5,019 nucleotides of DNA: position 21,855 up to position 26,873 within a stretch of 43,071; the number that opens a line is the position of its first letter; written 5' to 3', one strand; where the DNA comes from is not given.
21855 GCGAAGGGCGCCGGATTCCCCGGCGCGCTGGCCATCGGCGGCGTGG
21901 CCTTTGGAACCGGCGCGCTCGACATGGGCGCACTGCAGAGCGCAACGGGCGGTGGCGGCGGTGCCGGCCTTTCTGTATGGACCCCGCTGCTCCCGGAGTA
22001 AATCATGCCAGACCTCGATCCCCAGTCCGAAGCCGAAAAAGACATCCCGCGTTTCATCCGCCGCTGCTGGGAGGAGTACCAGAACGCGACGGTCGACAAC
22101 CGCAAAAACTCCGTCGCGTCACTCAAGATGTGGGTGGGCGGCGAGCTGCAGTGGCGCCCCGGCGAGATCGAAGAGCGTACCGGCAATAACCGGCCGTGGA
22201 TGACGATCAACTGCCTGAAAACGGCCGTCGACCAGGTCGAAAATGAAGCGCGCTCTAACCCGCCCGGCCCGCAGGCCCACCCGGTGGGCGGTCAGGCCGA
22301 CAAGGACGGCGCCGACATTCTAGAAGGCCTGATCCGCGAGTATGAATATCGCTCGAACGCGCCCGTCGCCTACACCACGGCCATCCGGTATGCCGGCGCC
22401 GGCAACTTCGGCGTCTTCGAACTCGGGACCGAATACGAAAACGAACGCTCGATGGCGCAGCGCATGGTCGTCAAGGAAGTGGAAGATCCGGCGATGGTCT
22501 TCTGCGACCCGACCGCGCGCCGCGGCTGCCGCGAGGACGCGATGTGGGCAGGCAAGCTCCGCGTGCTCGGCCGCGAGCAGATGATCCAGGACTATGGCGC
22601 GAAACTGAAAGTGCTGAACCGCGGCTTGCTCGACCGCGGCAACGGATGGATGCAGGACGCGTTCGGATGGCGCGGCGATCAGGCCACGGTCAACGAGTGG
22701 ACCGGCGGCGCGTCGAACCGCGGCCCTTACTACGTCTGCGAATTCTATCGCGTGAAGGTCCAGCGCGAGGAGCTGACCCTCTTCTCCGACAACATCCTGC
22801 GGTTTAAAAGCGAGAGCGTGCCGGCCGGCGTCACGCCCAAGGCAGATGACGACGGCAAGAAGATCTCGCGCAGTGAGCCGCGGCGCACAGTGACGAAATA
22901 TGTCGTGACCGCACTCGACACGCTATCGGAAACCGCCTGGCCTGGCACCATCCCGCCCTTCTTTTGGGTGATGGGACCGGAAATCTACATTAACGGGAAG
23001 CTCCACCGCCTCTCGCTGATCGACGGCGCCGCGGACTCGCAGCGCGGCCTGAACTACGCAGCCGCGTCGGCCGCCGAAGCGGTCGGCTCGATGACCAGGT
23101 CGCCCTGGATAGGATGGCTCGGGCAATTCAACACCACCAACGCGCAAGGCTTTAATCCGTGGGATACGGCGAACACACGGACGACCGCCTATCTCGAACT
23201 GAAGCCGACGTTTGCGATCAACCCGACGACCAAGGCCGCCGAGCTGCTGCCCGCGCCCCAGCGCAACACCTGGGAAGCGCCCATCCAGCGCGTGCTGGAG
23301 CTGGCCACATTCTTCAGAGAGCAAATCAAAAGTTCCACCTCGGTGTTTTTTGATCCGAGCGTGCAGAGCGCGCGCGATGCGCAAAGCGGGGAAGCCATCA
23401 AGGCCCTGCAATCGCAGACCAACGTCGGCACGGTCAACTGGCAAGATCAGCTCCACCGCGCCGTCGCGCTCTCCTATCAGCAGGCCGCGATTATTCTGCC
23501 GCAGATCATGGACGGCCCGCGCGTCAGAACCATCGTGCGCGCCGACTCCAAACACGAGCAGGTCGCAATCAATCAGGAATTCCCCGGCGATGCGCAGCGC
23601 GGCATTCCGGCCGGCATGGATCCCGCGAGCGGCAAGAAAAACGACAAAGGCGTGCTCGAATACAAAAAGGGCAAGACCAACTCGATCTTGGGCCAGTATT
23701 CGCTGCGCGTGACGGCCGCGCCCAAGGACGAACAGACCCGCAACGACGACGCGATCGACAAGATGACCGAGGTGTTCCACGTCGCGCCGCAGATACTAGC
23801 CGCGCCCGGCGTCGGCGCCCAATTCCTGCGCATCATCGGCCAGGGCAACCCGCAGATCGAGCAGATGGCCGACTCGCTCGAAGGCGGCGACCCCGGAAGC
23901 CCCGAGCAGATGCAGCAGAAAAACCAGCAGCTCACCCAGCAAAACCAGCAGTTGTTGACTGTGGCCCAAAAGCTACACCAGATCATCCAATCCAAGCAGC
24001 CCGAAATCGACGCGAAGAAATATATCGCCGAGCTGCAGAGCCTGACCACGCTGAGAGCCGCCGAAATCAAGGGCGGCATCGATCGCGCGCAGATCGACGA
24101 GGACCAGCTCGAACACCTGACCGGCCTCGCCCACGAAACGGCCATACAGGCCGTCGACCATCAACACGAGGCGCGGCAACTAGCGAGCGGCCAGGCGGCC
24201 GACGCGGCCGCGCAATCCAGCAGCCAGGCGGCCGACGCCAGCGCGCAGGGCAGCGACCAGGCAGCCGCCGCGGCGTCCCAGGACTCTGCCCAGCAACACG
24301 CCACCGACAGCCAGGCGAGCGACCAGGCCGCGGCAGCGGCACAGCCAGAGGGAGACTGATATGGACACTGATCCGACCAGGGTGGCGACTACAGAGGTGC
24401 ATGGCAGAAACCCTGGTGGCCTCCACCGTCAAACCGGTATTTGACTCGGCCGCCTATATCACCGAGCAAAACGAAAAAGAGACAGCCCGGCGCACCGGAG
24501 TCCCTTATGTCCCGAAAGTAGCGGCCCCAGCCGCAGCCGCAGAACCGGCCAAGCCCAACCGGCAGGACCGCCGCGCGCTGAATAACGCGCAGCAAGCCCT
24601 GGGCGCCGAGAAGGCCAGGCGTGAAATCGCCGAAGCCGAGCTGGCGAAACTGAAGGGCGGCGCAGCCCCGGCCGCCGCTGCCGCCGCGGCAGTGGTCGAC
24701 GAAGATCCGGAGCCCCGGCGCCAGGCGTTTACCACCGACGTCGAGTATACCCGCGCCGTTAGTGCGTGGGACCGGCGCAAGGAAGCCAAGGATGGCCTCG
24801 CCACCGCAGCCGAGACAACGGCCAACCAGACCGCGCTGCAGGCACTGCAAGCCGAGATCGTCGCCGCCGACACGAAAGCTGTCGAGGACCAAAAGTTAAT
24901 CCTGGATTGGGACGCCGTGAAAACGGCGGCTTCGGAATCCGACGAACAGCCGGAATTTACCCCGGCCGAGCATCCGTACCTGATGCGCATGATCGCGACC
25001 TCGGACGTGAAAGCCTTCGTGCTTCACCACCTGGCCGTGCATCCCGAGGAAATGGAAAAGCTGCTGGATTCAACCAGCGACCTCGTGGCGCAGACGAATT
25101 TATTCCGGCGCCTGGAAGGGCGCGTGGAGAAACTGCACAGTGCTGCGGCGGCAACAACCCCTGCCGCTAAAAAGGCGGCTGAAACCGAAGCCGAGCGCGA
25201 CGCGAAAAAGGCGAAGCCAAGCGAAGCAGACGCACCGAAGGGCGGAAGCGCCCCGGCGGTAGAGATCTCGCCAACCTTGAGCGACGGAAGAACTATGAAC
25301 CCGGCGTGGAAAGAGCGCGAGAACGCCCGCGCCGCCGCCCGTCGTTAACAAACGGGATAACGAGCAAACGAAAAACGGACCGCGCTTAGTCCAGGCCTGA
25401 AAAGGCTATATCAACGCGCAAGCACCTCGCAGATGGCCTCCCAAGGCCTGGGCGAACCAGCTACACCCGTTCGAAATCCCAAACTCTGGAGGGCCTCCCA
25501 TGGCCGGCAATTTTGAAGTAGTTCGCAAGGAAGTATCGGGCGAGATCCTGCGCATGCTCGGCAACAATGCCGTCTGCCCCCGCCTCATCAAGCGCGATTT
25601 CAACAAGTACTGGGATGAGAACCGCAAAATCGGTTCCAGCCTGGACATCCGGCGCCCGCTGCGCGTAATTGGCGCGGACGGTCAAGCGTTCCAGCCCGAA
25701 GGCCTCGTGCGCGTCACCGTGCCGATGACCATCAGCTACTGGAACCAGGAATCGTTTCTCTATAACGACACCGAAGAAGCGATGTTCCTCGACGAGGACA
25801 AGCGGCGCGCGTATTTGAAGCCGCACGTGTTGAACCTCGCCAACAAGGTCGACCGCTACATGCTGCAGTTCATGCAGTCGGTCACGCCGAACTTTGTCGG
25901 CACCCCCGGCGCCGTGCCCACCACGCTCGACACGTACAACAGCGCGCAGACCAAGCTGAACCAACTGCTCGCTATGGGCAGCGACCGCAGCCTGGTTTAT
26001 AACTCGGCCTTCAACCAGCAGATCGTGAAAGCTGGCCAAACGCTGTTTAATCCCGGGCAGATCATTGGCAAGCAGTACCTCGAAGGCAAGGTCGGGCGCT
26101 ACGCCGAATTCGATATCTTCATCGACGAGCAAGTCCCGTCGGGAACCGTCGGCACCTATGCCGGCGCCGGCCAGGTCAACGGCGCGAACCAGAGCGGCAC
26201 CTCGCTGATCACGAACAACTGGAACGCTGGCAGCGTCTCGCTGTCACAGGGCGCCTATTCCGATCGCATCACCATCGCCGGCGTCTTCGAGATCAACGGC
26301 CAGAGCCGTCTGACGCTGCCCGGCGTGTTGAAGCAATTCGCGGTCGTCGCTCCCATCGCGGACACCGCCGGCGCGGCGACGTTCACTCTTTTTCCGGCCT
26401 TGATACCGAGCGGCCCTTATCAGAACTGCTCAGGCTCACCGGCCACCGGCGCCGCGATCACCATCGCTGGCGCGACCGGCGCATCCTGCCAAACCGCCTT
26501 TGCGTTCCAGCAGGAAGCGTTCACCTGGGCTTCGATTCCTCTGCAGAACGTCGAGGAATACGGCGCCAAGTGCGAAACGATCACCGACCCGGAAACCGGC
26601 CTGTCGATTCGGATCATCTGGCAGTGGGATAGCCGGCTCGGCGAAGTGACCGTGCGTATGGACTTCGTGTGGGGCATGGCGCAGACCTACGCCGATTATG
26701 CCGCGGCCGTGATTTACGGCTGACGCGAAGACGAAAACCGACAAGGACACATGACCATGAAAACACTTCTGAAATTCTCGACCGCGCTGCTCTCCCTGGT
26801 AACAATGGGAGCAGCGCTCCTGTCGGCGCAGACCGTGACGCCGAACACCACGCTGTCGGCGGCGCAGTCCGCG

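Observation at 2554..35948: Strand-specific motif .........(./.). recurs six times, mostly 15-25 nt upstream of start codons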

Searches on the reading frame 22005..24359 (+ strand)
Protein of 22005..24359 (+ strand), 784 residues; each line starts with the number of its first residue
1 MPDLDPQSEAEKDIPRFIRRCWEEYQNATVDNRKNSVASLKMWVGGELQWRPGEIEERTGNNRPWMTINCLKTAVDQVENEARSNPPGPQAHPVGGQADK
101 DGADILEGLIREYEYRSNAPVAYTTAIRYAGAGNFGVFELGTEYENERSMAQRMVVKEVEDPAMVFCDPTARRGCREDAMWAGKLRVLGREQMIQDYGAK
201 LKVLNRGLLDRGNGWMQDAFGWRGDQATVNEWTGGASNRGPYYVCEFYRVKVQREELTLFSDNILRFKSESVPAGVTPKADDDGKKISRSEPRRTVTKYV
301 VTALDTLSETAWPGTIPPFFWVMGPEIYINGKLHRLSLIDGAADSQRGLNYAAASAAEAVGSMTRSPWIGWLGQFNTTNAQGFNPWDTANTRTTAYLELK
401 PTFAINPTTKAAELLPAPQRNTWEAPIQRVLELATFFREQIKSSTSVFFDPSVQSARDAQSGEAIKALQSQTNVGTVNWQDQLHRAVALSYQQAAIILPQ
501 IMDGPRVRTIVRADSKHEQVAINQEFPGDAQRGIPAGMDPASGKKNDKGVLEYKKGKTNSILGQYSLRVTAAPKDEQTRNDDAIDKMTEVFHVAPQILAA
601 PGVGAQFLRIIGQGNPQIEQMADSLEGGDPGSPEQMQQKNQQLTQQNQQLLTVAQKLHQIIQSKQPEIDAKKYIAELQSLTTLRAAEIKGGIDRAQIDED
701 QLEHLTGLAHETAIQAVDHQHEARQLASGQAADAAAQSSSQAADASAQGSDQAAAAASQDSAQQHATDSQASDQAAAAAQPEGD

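Call 8: search_protein_families(library=pfam, max_evalue=0.01, proteins=[window:22005-24359:+])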
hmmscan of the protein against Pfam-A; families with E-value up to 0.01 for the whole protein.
window:22005-24359:+ (784 aa): 1 family
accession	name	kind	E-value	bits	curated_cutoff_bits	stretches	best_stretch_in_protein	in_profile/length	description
PF16510.12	P22_portal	-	3.2e-84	284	26.1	1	22-666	4-589/594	Phage P22-like portal protein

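Call 10: search_dna_similar(query=window:22005-24359:+, collection=phages, mode=protein, max_rows=30)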
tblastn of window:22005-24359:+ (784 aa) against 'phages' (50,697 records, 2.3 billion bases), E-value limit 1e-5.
Records with a match: 53; places in all: 53; records where one place covers at least 80% of the query: 2.
Best place of each record, by identity: <60% 53.
By first word of the organism name: Vibrio 18; Caudoviricetes 7; Escherichia 5; Sodalis 3; Xylella 3; Bacteriophage 2; Rhodoferax 2; Pseudomonas 2; Shewanella 2; Thalassomonas 2; and 7 more.
By host as written in the record: - 10; Vibrio crassostreae 10; Vibrio vulnificus 2; Rhodoferax sp. IMCC26218 2; Shewanella inventionis KX27 2; Vibrio tasmaniensis 2; Thalassomonas loyana LMG 22536 2; Escherichia coli MG1655 K12 2; and 18 more.
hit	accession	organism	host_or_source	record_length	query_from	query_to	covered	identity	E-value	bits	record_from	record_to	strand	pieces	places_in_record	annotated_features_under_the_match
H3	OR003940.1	Phage DSL-LC05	Gammaproteobacteria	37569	28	685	84%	28.0%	7e-45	181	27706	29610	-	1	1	portal protein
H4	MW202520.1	Caudoviricetes sp.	Manatee Spring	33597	1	630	80%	26.6%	1e-36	155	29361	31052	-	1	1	phage P22 like portal protein | terminase large subunit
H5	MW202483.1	Caudoviricetes sp.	Manatee Spring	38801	28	602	73%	28.7%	9e-48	189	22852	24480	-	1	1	phage P22 like portal protein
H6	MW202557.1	Caudoviricetes sp.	Manatee Spring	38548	31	630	77%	27.2%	1e-42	174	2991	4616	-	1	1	phage P22 like portal protein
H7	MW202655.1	Bacteriophage sp.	Manatee Spring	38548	31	630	77%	27.2%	1e-42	174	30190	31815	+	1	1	phage P22 like portal protein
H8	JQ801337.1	Vibrio phage VvAW1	Vibrio vulnificus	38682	43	613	73%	27.7%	9e-34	146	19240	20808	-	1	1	hypothetical protein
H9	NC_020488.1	Vibrio phage VvAW1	Vibrio vulnificus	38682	43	613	73%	27.7%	9e-34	146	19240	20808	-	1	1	portal protein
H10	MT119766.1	Xanthomonas phage PBR31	Xanthomonas campestris pv. campestris ...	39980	16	630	78%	25.6%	1e-36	155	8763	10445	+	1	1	portal protein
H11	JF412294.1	EBPR podovirus 1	-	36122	31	602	73%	27.4%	1e-36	155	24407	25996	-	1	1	gp37: portal protein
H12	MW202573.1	Caudoviricetes sp.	Manatee Spring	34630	31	626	76%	26.2%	2e-34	148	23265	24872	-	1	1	phage P22 like portal protein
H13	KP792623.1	Rhodoferax phage P26218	Rhodoferax sp. IMCC26218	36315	3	524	67%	29.8%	2e-44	179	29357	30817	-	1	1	portal protein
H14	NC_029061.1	Rhodoferax phage P26218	Rhodoferax sp. IMCC26218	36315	3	524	67%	29.8%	2e-44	179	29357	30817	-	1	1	portal protein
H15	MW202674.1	Caudoviricetes sp.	Manatee Spring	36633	16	630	78%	24.5%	9e-34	146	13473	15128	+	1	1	phage P22 like portal protein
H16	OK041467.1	Pseudomonas phage PAE2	Pseudomonas aeruginosa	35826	49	627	74%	25.7%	3e-36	154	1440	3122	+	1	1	putative portal protein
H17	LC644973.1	Acetobacter phage phiAX1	Acetobacter sp. ATCC 21760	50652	13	602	75%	24.4%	1e-20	103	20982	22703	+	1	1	phage portal protein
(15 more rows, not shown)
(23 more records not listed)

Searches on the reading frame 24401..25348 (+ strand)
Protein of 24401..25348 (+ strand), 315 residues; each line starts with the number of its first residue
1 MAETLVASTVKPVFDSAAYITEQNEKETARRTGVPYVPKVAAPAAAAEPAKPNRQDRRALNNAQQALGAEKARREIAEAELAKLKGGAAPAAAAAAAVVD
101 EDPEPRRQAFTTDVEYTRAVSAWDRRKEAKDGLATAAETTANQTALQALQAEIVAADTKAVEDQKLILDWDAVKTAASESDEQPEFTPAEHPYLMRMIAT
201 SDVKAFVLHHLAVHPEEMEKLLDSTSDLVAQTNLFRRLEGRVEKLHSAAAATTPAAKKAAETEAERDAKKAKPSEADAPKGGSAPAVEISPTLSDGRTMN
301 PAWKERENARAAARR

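Call 8: search_protein_families(library=pfam, max_evalue=0.01, proteins=[window:24401-25348:+])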
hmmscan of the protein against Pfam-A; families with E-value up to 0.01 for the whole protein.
window:24401-25348:+ (315 aa): 1 family
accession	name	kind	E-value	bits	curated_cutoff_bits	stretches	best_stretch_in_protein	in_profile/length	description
PF03730.19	Ku_C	-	0.0058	17.6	23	1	207-272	18-83/90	Ku70/Ku80 C-terminal arm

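Call 24: search_protein_families(library=phrogs, max_evalue=0.001, proteins=[window:24401-25348:+])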
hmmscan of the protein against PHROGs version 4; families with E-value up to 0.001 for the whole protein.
window:24401-25348:+ (315 aa): 0 families

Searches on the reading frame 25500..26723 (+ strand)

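Call 8: search_protein_families(library=pfam, max_evalue=0.01, proteins=[window:25500-26723:+])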
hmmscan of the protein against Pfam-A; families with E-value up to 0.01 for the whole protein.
window:25500-26723:+ (407 aa): 1 family
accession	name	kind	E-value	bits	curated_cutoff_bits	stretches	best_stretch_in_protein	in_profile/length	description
PF11651.14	P22_CoatProtein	-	1.5e-34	120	24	1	1-401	1-417/423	P22 coat protein - gene protein 5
